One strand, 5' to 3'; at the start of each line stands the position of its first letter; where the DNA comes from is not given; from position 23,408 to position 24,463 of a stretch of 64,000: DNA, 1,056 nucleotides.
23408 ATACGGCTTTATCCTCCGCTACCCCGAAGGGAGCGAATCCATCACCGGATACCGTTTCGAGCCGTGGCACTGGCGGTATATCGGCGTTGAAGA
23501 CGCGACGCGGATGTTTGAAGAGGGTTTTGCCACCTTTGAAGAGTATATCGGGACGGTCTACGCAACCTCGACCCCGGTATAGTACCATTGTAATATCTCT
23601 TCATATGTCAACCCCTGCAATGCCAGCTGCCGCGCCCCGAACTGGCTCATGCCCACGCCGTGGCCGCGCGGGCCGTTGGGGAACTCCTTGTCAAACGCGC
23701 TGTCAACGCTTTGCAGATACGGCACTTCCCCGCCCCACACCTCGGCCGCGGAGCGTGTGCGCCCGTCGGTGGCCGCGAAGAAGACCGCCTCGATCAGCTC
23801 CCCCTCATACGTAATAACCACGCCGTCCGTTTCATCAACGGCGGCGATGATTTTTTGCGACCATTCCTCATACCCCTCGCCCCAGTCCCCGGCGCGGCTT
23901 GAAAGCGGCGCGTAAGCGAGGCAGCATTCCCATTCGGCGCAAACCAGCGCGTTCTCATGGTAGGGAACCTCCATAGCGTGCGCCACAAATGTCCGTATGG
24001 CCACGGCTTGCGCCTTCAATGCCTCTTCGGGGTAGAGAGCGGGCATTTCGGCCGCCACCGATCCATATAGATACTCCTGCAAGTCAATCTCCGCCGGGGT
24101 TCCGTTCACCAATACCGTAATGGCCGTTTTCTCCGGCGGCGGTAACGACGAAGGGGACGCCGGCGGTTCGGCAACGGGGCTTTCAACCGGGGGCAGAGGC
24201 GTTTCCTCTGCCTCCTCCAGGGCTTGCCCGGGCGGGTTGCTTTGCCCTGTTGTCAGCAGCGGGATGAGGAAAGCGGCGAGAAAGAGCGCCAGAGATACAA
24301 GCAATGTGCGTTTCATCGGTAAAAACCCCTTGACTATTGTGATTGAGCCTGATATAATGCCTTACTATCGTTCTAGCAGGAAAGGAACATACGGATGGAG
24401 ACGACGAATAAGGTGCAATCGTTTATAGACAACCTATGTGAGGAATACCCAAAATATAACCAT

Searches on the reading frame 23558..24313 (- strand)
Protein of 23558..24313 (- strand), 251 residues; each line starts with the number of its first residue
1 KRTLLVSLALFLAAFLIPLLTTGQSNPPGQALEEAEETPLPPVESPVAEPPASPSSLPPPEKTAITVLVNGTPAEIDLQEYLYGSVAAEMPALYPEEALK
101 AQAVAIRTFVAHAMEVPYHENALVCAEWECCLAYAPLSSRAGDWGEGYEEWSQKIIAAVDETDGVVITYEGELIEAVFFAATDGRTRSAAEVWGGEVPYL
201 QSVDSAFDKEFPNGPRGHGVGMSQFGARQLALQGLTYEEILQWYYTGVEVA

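Call 70: search_protein_families(library=pfam, proteins=[window:23558-24313:-], max_evalue=0.01)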
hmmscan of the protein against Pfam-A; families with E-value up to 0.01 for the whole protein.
window:23558-24313:- (251 aa): 1 family
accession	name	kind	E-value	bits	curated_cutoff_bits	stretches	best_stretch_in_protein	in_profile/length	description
PF08486.15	SpoIID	-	3e-20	73.1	23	1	75-169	10-97/97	Stage II sporulation protein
